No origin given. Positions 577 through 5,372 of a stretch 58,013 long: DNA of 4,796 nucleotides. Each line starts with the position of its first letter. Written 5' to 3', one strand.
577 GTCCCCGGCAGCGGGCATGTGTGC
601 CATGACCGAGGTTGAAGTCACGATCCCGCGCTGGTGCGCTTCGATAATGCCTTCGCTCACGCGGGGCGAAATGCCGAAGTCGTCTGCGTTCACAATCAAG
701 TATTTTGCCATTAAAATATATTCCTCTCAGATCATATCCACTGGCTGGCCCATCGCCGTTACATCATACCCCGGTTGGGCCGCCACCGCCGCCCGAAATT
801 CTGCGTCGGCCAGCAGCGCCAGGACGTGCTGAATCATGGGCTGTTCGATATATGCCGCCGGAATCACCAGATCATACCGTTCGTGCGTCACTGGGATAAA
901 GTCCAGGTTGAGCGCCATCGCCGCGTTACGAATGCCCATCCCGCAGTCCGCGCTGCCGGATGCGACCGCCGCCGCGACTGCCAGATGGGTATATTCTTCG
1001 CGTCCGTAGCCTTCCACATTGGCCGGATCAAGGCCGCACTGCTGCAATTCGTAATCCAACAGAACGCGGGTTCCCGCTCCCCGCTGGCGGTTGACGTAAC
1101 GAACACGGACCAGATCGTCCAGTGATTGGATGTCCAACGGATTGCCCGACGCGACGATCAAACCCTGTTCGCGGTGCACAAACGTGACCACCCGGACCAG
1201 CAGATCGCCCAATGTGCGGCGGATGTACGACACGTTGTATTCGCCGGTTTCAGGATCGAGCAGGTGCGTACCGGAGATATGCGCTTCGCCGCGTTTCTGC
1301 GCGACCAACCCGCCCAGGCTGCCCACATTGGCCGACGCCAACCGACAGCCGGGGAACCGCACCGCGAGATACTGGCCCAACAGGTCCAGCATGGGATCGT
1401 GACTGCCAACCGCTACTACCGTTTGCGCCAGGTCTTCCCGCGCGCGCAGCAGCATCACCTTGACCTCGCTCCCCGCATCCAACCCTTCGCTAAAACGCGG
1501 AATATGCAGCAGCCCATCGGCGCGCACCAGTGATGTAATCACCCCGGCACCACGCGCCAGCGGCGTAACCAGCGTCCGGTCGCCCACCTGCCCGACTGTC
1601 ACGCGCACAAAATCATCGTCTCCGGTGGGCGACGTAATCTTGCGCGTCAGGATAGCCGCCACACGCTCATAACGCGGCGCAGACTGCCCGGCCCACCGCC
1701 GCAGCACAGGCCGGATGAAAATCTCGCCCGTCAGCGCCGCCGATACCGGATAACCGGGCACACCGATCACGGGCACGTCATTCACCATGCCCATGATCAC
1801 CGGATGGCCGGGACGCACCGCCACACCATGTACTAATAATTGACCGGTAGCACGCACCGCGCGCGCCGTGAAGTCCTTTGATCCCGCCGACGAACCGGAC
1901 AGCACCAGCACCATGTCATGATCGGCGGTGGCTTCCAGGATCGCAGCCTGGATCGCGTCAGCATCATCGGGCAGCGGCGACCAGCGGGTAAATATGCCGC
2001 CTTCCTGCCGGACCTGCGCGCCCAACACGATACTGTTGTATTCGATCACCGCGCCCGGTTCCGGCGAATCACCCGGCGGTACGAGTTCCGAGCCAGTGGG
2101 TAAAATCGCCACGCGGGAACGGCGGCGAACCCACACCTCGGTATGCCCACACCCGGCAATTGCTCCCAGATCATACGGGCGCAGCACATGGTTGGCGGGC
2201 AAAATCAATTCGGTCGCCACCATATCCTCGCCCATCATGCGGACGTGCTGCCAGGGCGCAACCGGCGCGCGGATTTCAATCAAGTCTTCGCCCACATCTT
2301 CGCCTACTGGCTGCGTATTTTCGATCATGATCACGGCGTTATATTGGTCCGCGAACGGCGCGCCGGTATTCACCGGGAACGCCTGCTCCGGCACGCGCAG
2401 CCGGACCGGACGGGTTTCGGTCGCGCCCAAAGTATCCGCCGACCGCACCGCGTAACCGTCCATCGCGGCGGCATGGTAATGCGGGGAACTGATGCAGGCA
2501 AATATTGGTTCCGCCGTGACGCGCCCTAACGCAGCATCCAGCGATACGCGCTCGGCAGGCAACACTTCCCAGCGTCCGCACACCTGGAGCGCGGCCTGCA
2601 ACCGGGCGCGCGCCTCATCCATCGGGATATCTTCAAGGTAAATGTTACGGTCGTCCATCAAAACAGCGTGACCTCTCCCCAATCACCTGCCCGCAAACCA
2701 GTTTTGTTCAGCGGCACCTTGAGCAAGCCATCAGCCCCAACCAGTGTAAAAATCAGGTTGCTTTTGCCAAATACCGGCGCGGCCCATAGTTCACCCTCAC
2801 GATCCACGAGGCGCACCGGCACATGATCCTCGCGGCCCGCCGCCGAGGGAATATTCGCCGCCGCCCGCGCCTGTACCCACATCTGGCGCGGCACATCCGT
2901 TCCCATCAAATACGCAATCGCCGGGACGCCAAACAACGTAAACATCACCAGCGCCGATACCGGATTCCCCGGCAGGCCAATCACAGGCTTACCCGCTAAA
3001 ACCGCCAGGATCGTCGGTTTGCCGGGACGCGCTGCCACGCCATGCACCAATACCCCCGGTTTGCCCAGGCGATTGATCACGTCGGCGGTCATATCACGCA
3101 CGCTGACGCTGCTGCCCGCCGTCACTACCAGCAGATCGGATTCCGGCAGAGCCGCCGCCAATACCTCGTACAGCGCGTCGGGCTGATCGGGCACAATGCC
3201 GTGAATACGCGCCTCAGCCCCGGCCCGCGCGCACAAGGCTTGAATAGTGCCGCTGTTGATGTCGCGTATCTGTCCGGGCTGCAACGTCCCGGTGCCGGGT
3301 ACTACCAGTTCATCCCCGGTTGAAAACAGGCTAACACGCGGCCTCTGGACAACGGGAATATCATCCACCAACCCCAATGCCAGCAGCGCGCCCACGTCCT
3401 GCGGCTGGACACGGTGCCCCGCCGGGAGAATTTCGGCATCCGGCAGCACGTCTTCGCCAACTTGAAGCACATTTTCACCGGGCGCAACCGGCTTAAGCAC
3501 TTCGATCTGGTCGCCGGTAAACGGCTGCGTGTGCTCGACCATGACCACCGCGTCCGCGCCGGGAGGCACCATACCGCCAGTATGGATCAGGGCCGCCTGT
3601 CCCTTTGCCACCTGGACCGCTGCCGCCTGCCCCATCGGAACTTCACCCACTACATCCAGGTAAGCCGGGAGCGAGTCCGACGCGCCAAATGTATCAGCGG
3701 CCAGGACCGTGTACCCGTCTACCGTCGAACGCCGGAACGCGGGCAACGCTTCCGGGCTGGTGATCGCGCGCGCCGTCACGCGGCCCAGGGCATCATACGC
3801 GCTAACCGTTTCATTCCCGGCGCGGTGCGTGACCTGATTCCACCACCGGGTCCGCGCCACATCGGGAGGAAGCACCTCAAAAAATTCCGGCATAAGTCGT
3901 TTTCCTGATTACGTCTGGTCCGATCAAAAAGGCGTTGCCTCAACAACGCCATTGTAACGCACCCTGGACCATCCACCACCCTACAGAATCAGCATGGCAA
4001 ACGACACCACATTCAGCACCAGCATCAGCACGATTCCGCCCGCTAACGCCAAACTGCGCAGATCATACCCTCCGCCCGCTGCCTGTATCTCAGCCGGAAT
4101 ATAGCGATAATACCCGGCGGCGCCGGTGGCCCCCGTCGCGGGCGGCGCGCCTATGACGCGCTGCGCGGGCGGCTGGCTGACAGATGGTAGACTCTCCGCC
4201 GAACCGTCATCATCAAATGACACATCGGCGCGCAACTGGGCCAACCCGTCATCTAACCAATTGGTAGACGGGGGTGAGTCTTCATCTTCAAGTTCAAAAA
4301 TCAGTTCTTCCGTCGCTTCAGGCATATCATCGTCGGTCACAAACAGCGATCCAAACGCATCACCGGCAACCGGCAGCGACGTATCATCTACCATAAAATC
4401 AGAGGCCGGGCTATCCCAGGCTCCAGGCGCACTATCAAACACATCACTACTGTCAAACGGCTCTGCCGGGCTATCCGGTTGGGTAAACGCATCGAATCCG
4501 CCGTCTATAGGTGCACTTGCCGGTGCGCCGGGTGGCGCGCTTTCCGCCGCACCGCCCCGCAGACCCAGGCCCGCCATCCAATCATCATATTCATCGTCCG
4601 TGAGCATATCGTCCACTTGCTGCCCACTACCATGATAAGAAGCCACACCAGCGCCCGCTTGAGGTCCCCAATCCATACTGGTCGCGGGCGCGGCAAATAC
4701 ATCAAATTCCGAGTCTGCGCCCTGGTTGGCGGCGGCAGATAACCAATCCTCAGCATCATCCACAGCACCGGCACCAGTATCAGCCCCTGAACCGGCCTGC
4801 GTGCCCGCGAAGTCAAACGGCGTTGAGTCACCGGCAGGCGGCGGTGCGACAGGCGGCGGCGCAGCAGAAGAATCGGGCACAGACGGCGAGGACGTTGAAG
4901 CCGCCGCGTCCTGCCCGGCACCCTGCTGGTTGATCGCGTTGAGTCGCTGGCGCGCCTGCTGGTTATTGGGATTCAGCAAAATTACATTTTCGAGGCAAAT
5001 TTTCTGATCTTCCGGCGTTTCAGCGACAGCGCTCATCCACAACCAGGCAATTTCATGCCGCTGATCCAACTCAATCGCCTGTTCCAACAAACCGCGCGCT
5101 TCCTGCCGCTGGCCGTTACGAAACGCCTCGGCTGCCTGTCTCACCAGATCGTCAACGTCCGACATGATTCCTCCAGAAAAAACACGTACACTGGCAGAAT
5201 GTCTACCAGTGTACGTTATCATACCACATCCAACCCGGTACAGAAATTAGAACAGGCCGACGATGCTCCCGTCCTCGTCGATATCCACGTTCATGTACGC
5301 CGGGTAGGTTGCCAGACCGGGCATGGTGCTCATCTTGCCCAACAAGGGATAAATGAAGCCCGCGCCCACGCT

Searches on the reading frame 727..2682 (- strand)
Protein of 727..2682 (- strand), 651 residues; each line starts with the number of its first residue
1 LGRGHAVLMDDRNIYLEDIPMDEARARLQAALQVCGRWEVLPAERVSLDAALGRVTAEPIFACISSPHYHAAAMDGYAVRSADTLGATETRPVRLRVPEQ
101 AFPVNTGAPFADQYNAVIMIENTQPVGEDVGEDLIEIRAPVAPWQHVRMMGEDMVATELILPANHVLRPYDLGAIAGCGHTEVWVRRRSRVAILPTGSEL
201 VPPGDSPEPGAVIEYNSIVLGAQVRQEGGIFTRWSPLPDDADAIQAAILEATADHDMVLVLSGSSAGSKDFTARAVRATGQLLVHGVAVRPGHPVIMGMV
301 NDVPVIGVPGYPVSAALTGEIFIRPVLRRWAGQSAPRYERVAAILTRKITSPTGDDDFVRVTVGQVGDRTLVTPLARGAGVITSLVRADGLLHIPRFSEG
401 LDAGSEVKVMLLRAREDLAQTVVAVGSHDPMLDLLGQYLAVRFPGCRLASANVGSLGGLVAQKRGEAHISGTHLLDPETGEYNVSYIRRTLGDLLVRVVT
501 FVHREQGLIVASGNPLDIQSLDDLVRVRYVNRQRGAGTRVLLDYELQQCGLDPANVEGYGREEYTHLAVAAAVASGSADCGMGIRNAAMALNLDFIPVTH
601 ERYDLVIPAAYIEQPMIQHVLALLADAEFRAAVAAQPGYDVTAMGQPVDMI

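Call 56: search_protein_families(library=pfam, proteins=[window:727-2682:-], max_evalue=0.0001)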
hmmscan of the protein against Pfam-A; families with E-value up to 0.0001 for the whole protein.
window:727-2682:- (651 aa): 4 families
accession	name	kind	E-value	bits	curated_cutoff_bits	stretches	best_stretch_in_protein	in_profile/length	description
PF12727.12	PBP_like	-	1e-72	243.8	27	1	439-624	4-192/193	PBP superfamily domain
PF03453.22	MoeA_N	-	1.1e-38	132.9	30.8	1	19-179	1-160/160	MoeA N-terminal region (domain I and II)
PF00994.29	MoCF_biosynth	-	2e-22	79.9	26.6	1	192-328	1-143/144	Probable molybdopterin binding domain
PF03454.20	MoeA_C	-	1.1e-15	58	22.1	1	343-412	2-72/72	MoeA C-terminal region (domain IV)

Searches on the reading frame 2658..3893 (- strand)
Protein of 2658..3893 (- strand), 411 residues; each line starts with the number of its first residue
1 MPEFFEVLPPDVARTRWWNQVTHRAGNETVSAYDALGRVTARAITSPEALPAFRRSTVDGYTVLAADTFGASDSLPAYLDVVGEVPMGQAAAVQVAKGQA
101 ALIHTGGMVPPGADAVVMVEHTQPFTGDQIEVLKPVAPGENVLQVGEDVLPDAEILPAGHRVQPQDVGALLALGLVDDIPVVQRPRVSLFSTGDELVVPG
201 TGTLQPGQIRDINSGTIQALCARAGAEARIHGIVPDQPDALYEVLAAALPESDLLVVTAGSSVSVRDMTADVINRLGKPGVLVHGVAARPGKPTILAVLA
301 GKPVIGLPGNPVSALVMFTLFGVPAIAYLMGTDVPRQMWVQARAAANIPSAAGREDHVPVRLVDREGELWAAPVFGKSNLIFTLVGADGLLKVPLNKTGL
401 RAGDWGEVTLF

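Call 87: search_protein_families(library=pfam, proteins=[window:2658-3893:-], max_evalue=0.001)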
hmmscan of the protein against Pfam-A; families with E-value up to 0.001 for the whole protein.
window:2658-3893:- (411 aa): 3 families
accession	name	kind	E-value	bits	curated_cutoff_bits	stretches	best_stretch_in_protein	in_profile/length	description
PF03453.22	MoeA_N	-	1.5e-40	138.9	30.8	1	18-174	11-160/160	MoeA N-terminal region (domain I and II)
PF00994.29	MoCF_biosynth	-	6e-32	110.8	26.6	1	190-326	3-142/144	Probable molybdopterin binding domain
PF03454.20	MoeA_C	-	3.5e-15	56.4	22.1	1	341-411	1-72/72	MoeA C-terminal region (domain IV)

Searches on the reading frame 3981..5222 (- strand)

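Call 3: search_protein_families(library=pfam, proteins=[window:3981-5222:-], max_evalue=1)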
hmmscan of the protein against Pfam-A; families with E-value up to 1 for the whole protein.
window:3981-5222:- (413 aa): 7 families
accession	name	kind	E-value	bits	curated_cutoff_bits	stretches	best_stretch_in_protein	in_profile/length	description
PF07719.23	TPR_2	-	0.0032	17.9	27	1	26-55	4-33/34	Tetratricopeptide repeat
PF08590.15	DUF1771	-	0.0045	17.7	28.7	1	25-57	17-49/64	Domain of unknown function (DUF1771)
PF14863.12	Alkyl_sulf_dimr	-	0.012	16.4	26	0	19-59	65-105/139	Alkyl sulfatase dimerisation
PF13428.12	TPR_14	-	0.037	15.1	23.5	1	29-63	7-41/44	Tetratricopeptide repeat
PF20915.2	VPg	-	0.043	14.2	27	1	206-217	9-20/61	Viral genome-linked protein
PF14559.12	TPR_19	-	0.062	14.1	25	0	34-63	2-31/68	Tetratricopeptide repeat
PF13432.12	TPR_16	-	0.29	12.1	32.7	1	29-62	3-36/65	Tetratricopeptide repeat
